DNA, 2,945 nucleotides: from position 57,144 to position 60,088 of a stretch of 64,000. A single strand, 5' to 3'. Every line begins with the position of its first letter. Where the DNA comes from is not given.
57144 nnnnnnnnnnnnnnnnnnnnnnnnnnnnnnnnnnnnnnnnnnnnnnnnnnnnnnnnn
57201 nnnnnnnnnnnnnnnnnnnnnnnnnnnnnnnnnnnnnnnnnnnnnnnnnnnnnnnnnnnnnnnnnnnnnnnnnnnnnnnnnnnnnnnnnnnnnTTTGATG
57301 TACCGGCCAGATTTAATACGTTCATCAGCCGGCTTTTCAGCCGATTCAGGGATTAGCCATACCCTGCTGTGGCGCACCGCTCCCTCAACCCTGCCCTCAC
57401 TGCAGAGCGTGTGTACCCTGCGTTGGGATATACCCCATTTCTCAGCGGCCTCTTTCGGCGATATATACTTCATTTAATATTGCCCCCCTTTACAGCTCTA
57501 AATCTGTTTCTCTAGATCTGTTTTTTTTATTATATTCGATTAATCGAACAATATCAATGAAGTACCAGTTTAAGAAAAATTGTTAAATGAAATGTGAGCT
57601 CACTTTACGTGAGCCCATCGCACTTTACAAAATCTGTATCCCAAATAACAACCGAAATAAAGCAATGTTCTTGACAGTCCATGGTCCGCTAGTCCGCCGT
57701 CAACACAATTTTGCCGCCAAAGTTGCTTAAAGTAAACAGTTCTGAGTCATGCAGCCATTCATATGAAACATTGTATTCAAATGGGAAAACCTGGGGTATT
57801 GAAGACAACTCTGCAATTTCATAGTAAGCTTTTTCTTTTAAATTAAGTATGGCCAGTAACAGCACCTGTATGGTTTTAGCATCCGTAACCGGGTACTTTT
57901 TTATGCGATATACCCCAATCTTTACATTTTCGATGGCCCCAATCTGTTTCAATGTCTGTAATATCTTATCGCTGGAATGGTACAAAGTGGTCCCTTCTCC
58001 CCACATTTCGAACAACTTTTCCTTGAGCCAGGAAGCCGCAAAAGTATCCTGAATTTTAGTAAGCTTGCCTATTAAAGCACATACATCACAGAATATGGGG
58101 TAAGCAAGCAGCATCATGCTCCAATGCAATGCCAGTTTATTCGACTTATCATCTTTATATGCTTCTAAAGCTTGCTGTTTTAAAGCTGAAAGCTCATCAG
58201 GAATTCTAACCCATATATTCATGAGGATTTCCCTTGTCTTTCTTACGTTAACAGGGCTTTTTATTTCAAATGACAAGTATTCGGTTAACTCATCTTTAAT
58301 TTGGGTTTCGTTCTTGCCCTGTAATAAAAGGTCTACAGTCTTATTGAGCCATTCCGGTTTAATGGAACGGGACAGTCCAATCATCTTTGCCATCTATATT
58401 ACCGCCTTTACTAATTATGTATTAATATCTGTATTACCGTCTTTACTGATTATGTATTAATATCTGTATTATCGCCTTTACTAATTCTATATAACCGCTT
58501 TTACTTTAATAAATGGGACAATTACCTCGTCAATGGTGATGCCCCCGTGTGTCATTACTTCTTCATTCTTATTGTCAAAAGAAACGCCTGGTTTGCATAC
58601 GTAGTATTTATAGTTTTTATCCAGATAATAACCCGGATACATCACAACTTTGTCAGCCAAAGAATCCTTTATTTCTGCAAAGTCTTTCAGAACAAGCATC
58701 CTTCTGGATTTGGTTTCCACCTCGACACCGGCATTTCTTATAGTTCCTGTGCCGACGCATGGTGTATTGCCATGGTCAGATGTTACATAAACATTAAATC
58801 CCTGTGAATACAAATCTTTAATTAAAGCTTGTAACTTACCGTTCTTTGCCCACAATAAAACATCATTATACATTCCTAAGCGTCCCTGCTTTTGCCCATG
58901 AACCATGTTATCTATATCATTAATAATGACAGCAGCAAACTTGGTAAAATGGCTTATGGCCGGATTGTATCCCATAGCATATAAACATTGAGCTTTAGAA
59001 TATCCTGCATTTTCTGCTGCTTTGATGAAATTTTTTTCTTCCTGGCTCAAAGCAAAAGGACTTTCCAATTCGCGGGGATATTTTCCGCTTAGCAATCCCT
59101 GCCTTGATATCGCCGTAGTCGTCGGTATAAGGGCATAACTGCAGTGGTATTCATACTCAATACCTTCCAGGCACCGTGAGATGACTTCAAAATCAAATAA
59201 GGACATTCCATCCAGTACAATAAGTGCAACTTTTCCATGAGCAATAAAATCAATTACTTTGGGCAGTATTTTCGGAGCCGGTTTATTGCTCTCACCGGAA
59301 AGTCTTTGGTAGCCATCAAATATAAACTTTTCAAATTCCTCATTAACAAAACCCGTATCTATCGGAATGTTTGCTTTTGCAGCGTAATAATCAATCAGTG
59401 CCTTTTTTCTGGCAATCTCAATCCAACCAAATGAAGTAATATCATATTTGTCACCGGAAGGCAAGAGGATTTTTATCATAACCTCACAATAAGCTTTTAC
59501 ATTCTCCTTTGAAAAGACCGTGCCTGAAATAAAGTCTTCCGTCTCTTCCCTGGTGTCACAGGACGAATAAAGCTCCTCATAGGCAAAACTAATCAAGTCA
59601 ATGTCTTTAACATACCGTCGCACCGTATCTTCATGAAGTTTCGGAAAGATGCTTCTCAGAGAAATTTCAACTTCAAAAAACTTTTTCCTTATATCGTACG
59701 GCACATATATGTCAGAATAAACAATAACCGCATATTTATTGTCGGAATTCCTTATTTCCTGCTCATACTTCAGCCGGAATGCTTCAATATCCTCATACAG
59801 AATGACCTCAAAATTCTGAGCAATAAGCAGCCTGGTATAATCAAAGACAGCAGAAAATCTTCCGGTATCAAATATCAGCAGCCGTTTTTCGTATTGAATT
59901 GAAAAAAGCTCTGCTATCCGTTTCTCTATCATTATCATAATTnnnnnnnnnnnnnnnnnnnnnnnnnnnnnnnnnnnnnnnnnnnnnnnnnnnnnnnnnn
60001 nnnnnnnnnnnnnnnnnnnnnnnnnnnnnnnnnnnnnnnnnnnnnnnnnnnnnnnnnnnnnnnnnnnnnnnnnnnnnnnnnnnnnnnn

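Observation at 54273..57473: STAND regulator with unusual domain order (HTH - NTPase - TPR - C-terminal SARP/BTAD), sited between a giant surface-protein gene and BREX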

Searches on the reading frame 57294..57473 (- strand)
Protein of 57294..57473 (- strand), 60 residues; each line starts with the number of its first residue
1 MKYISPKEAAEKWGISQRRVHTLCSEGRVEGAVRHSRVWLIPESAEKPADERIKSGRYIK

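Call 83: search_solved_structures(query=window:57294-57473:-, max_evalue=10, show_alignments=1)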
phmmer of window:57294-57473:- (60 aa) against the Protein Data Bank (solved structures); distinct sequences matched with E-value up to 10: 0.

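Call 84: search_protein_families(library=phrogs, proteins=[window:57294-57473:-], max_evalue=0.01)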
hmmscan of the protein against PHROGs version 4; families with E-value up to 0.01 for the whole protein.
window:57294-57473:- (60 aa): 3 families
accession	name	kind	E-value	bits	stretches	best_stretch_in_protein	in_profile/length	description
phrog_2655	-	integration and excision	2e-09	38.3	1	2-57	113-171/181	excisionase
phrog_10045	-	DNA, RNA and nucleotide metabolism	0.0016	19.2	1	2-44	19-61/74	HTH DNA binding protein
phrog_6401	-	DNA, RNA and nucleotide metabolism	0.0048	17.8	1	4-44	10-50/64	DNA binding protein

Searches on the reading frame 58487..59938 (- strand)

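Call 7: search_protein_families(library=padloc, proteins=[window:58487-59938:-], max_evalue=0.01)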
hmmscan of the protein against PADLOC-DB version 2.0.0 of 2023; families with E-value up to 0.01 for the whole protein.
window:58487-59938:- (483 aa): 8 families
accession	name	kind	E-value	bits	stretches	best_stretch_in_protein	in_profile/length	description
PDLC02556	PglZ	-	7.5e-72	240.8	2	197-480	335-638/641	PglZ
PDLC02558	PglZ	-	5.9e-55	184.7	2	197-480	358-662/666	PglZ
PDLC02555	PglZ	-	5.9e-28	95.8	2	196-479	332-611/613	PglZ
PDLC02565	PglZ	-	1.3e-06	25.1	1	224-286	470-541/910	PglZ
PDLC02564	PglZ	-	1.9e-05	21.3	1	368-481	608-726/855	PglZ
PDLC02545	PglZ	-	0.00025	17.6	1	338-479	500-635/750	PglZ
PDLC02566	PglZ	-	0.0003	17.1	1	341-480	551-678/774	PglZ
PDLC02547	PglZ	-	0.0024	14.1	0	368-481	613-732/855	PglZ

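Call 9: search_protein_families(library=pfam, proteins=[window:58487-59938:-], max_evalue=0.001)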
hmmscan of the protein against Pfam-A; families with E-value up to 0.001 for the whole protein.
window:58487-59938:- (483 aa): 1 family
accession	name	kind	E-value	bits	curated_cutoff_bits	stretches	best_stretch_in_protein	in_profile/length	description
PF08665.17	PglZ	-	4.3e-10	40.3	25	1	236-391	2-172/179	PglZ domain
